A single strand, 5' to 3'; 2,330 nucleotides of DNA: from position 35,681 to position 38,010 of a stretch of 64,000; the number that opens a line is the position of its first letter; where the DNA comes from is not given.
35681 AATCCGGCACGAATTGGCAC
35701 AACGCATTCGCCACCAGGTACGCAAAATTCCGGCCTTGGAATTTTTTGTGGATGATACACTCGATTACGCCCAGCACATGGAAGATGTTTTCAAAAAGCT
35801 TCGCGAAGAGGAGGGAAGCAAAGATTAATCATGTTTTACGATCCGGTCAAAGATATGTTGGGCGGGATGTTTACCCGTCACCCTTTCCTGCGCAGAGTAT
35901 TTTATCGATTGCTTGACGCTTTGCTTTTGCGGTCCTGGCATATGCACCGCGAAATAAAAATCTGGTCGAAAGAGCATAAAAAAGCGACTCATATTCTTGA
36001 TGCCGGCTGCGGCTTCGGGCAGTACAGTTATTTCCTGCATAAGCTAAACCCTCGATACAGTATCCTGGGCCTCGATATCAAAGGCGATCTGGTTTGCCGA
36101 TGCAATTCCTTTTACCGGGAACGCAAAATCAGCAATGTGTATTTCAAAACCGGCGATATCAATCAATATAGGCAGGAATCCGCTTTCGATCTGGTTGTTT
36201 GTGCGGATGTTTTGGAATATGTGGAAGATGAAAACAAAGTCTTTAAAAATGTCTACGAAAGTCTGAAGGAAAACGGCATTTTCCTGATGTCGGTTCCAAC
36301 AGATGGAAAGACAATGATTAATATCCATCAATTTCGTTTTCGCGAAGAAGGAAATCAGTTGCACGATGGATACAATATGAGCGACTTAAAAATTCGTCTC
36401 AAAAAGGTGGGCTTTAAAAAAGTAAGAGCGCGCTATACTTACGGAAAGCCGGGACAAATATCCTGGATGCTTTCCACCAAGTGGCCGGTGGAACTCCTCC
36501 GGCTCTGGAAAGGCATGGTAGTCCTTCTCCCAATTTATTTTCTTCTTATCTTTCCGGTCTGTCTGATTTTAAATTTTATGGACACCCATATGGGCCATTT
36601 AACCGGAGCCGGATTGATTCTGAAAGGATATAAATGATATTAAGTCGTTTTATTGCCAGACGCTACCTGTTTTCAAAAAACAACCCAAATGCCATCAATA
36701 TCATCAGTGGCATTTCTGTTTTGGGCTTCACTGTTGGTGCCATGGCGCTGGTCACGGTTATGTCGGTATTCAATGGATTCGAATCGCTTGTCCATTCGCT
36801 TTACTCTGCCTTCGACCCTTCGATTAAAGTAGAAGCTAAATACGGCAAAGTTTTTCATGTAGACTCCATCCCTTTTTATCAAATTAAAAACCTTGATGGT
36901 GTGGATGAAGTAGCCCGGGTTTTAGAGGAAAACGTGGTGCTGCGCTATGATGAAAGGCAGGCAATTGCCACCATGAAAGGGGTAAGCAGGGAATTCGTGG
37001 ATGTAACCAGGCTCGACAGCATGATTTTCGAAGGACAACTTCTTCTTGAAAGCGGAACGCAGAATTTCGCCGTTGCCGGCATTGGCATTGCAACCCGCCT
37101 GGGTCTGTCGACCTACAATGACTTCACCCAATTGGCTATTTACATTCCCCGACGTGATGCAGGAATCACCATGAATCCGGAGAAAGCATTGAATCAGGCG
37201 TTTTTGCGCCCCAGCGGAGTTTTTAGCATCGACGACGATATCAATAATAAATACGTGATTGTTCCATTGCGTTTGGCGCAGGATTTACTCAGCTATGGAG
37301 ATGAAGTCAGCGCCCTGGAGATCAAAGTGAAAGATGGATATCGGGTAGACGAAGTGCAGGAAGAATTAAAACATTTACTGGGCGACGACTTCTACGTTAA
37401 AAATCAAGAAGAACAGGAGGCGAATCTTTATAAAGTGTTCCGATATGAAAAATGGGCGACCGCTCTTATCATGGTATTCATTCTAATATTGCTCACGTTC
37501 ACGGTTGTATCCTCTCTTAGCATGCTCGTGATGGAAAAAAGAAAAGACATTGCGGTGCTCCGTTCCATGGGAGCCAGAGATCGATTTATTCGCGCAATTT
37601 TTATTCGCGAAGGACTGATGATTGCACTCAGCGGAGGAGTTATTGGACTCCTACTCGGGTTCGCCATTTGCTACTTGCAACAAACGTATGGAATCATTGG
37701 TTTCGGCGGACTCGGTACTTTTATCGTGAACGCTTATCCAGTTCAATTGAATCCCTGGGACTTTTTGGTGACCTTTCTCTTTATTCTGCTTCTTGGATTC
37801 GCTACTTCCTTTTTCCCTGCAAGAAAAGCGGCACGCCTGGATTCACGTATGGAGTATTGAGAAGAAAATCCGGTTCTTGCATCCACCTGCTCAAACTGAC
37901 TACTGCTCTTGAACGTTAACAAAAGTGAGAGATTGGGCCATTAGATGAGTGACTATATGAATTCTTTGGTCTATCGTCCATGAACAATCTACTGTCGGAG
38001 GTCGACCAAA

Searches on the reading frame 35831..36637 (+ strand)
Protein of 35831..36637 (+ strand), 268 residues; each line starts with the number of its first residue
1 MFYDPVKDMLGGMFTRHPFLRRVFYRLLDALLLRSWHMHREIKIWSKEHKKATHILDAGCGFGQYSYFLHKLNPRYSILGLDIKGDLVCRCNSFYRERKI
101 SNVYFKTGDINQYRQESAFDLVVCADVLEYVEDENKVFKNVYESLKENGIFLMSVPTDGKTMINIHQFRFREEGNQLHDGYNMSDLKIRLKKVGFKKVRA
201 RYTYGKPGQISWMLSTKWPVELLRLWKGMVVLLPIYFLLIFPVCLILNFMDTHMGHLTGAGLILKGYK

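Call 10: search_protein_families(library=pfam, proteins=[window:35831-36637:+], max_evalue=0.01)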
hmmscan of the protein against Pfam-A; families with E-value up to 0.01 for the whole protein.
window:35831-36637:+ (268 aa): 16 families
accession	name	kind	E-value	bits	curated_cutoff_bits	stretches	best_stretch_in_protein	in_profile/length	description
PF13847.12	Methyltransf_31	-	1.5e-21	77.1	27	1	50-157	2-113/145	Methyltransferase domain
PF13649.12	Methyltransf_25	-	1e-15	58.6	27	1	55-149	1-97/97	Methyltransferase domain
PF08242.18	Methyltransf_12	-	1.7e-15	58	30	1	56-151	1-98/98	Methyltransferase domain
PF08241.18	Methyltransf_11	-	2.1e-14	54.3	21.2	1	56-152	1-94/95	Methyltransferase domain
PF13489.12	Methyltransf_23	-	2e-12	47.6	27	1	46-198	17-162/164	Methyltransferase domain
PF05401.17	NodS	-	1.2e-07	32.2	24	1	45-154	37-145/201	Nodulation protein S (NodS)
PF01739.24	CheR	-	2.1e-06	27.7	27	1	101-152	118-172/195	CheR methyltransferase, SAM binding domain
PF01209.24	Ubie_methyltran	-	9.5e-06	25.6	20.1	1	37-152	33-150/233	ubiE/COQ5 methyltransferase family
PF05175.20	MTS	-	1.2e-05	25.5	23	1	51-124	31-104/170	Methyltransferase small domain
PF03848.20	TehB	-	2.1e-05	24.5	20.4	1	51-182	30-161/193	Tellurite resistance protein TehB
PF02390.23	Methyltransf_4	-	4.7e-05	23.4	24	1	53-111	3-61/173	Putative methyltransferase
PF13679.12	Methyltransf_32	-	0.00018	21.9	27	1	47-118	21-101/143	Methyltransferase domain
PF00891.24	Methyltransf_2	-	0.00076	19.3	22.3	1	33-152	44-163/210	O-methyltransferase domain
PF01135.25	PCMT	-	0.0014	18.9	20.3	1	37-162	60-180/210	Protein-L-isoaspartate(D-aspartate) O-methyltransferase (PCMT)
PF02353.26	CMAS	-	0.0019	18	27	1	50-155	61-166/273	Mycolic acid cyclopropane synthetase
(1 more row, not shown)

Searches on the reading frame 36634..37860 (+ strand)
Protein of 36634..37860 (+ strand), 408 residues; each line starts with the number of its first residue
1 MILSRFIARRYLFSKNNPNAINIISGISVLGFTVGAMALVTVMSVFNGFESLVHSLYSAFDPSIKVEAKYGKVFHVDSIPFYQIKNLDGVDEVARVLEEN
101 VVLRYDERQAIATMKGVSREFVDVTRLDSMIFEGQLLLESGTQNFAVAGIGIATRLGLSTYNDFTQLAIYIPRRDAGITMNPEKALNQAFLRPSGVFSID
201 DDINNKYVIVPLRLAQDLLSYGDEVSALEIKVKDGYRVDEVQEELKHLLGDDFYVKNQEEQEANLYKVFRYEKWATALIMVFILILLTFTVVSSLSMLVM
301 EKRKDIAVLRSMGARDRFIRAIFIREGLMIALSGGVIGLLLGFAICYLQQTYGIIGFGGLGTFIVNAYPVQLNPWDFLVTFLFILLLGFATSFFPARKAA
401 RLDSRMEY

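Call 10: search_protein_families(library=pfam, proteins=[window:36634-37860:+], max_evalue=0.01)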
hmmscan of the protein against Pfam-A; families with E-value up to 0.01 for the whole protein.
window:36634-37860:+ (408 aa): 2 families
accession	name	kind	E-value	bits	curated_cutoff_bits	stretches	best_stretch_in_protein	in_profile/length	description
PF02687.27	FtsX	-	4.1e-21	75.7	25.5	1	278-402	2-118/120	FtsX-like permease C-terminal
PF12704.14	MacB_PCD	-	2.3e-12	48.1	27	1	25-247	1-206/207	MacB-like periplasmic core domain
